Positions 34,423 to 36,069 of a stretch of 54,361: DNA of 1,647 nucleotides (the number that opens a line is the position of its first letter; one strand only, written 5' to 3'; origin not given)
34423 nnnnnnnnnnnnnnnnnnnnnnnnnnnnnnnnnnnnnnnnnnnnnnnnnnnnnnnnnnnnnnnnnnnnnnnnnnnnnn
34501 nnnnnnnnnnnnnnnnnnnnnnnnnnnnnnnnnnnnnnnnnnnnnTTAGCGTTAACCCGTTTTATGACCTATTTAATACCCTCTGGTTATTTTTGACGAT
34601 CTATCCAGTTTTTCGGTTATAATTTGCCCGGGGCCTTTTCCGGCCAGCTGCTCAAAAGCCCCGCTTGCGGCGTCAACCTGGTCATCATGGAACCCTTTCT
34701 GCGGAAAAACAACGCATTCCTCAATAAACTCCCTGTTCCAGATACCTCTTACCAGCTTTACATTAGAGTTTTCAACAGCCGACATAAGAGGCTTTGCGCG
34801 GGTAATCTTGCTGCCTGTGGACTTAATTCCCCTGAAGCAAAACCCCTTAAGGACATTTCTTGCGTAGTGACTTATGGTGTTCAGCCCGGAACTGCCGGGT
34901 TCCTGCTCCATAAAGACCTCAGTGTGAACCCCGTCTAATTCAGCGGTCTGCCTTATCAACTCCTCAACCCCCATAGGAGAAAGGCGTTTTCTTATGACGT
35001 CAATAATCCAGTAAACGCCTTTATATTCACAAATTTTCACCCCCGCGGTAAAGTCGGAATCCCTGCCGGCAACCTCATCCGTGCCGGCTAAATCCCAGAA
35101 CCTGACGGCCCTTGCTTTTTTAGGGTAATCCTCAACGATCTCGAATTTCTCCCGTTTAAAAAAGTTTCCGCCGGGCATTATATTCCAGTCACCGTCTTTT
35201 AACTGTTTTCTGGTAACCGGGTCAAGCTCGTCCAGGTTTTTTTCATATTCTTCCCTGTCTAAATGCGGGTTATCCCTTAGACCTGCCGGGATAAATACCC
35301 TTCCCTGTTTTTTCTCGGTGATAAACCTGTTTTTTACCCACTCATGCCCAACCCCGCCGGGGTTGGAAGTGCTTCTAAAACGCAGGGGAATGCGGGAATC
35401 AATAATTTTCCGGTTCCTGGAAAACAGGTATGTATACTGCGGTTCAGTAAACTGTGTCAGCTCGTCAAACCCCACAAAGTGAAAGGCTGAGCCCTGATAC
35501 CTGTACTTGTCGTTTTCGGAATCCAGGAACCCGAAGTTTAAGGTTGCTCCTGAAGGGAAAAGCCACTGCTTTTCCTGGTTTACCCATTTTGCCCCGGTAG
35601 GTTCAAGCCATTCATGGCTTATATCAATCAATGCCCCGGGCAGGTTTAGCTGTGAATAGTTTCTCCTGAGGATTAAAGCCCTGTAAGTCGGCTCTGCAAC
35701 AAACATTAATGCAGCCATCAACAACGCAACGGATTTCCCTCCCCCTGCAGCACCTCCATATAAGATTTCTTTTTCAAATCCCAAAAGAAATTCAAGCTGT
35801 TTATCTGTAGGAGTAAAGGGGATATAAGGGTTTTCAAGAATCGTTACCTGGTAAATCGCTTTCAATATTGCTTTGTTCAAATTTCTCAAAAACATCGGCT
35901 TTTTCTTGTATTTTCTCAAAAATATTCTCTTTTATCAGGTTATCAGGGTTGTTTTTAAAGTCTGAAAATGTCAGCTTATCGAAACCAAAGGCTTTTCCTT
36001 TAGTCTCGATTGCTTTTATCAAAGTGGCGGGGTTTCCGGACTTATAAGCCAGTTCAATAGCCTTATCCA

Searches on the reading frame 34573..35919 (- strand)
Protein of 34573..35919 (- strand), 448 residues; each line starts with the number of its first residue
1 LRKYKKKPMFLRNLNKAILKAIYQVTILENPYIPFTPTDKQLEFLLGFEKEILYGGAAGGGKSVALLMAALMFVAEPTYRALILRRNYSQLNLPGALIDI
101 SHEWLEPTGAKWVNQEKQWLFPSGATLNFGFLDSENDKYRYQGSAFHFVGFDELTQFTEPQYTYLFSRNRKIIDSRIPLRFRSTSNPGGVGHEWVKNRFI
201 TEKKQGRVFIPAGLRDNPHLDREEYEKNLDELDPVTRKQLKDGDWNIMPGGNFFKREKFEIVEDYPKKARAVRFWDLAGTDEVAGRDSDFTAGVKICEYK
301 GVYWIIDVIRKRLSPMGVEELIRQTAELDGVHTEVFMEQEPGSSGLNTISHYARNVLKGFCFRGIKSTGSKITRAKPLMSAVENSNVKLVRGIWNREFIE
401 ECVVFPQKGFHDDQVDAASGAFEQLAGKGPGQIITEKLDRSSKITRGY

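Call 13: search_protein_families(library=ncbifam, proteins=[window:34573-35919:-], max_evalue=0.00001)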
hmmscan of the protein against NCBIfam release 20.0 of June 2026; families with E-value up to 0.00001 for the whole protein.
window:34573-35919:- (448 aa): 1 family
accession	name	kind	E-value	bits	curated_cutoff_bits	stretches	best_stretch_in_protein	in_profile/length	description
TIGR01630.1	psiM2_ORF9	equivalog_domain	3.9e-19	69.6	41.65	1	289-425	1-140/142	phage terminase large subunit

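Call 59: search_dna_similar(query=window:34573-35919:-, collection=phages, mode=protein, max_rows=12)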
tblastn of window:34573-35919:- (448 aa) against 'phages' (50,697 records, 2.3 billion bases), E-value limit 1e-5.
Records with a match: 1791; places in all: 1803; records where one place covers at least 80% of the query: 639.
Best place of each record, by identity: <60% 1791.
By first word of the organism name: Pseudomonas 386; Escherichia 282; Vibrio 150; Salmonella 144; Rheinheimera 115; Acinetobacter 110; Arthrobacter 72; Klebsiella 45; Erwinia 36; Xanthomonas 36; and 69 more.
By host as written in the record: - 213; Pseudomonas aeruginosa 129; Rheinheimera sp. BAL341 115; Escherichia coli 89; Pseudomonas aeruginosa PAO1 58; Arthrobacter sp. ATCC 21022 54; Acinetobacter baumannii 43; Escherichia coli K-12 MG1655 33; and 444 more.
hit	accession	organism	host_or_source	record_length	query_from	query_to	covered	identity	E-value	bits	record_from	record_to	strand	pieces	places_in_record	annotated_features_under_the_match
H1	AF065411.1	Methanobacterium phage psiM2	Methanobacterium thermoautotrophicum ...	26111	10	426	93%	49.9%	4e-125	405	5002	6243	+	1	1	large terminase subunit | transmembrane region | ATP/GTP-binding site motif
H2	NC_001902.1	Methanobacterium phage psiM2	Methanobacterium thermoautotrophicum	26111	10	426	93%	49.9%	4e-125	405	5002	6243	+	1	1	terminase large subunit | transmembrane region | ATP/GTP-binding site motif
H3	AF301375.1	Methanothermobacter phage psiM100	-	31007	10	426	93%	49.6%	8e-123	399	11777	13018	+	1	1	ORF9: putative large terminase subunit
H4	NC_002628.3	Methanothermobacter phage psiM100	-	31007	10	426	93%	49.6%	8e-123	399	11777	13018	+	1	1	ORF9: terminase large subunit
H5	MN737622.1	Methanobacterium virus PhiF3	Methanothermobacter thermautotrophicus ...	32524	20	435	93%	46.1%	2e-93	314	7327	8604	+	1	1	putative large terminase subunit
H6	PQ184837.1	Gordonia phage ScarletRaider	Gordonia rubripertincta NRRL B-16540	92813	14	446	97%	41.9%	2e-92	311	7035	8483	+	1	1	14: terminase | 15: hypothetical protein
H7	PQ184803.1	Gordonia phage FlyingTortilla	Gordonia rubripertincta NRRL B-16540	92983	14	446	97%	41.9%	2e-92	311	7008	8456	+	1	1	14: terminase | 15: hypothetical protein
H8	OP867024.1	Gordonia phage Hanem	Gordonia rubripertincta NRRL B-16540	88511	14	435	94%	42.6%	3e-91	308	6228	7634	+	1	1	16: terminase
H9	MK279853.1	Gordonia phage Gray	Gordonia rubripertincta NRRL B-16540 SEA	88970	14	435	94%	42.6%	3e-91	308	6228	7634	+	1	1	16: terminase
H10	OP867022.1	Gordonia phage Kabocha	Gordonia rubripertincta NRRL B-16540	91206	14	435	94%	42.6%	3e-91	308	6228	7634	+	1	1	16: terminase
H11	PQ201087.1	Gordonia phage UBSmoodge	soil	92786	14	435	94%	42.5%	3e-92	311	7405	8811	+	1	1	15: terminase | 16: hypothetical protein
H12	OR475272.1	Gordonia Phage Schomber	Gordonia rubripertincta NRRL B-16540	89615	14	435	94%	42.4%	3e-91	308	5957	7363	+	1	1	15: terminase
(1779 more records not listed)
